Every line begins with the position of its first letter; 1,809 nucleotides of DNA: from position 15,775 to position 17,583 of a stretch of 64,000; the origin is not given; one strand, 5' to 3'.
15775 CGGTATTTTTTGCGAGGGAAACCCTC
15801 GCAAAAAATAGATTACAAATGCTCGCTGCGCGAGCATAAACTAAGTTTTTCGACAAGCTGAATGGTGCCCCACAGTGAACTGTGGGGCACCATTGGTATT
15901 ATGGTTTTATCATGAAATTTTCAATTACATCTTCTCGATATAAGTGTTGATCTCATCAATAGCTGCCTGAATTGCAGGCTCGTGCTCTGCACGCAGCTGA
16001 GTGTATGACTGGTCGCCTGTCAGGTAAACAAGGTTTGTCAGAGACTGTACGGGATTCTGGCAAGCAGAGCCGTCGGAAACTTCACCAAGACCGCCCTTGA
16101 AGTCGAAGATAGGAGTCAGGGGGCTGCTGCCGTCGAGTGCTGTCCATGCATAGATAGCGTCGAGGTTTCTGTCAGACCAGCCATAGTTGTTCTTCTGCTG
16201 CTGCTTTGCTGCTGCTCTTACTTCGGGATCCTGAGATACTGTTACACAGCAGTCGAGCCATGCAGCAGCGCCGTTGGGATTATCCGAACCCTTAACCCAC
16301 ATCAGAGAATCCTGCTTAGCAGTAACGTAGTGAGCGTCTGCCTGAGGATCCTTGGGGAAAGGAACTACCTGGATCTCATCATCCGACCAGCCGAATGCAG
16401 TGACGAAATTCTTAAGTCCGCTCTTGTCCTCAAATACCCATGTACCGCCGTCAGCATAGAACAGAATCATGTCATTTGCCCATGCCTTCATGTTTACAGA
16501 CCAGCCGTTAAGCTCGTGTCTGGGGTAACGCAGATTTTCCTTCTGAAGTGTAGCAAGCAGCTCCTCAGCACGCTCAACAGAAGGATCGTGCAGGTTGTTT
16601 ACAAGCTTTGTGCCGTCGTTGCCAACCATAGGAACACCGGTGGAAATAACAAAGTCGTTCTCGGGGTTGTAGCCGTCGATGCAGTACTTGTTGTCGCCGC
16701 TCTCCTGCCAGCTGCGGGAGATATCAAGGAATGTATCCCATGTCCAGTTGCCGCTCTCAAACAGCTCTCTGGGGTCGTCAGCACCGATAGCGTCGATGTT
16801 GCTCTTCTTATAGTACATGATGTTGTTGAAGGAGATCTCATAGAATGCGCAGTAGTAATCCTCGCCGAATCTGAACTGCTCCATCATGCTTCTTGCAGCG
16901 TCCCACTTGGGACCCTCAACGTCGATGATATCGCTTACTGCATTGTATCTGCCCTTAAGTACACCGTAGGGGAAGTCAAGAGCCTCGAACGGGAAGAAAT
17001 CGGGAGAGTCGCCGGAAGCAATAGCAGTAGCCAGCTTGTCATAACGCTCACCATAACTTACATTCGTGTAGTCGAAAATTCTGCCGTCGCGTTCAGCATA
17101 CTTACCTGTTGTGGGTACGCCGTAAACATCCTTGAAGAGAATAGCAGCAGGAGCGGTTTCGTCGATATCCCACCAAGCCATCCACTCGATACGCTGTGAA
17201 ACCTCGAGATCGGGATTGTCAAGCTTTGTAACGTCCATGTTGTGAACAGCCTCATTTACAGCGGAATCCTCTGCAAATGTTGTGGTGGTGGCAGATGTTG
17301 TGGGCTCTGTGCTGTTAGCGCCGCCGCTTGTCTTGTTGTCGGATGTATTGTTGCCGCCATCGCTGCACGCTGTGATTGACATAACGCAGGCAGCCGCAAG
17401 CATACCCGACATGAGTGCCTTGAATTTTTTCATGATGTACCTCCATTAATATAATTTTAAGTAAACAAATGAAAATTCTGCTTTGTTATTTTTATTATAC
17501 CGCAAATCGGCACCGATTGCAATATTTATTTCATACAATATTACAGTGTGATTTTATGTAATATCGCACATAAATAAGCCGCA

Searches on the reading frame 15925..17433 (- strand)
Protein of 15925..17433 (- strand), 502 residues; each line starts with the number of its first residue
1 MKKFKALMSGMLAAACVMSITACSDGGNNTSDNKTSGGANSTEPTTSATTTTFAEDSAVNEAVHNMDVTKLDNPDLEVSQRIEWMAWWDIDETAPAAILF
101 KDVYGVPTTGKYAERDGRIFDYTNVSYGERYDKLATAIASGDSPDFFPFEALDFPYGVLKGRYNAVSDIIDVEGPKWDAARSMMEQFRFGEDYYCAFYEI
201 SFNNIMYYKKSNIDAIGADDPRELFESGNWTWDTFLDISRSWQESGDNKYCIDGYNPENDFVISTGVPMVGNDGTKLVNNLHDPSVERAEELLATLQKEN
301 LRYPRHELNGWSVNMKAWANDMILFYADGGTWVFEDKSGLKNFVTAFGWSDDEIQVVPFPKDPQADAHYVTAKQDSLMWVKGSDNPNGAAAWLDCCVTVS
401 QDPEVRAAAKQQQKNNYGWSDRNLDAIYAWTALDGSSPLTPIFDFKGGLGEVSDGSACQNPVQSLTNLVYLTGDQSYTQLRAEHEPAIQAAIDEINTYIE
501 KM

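Call 40: search_protein_families(library=pfam, proteins=[window:15925-17433:-], max_evalue=0.00001)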
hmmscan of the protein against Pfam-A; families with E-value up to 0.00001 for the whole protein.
window:15925-17433:- (502 aa): 1 family
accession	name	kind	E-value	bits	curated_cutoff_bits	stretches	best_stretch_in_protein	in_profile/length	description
PF01547.30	SBP_bac_1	-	2.1e-12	48.1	26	1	122-395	28-299/307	Bacterial extracellular solute-binding protein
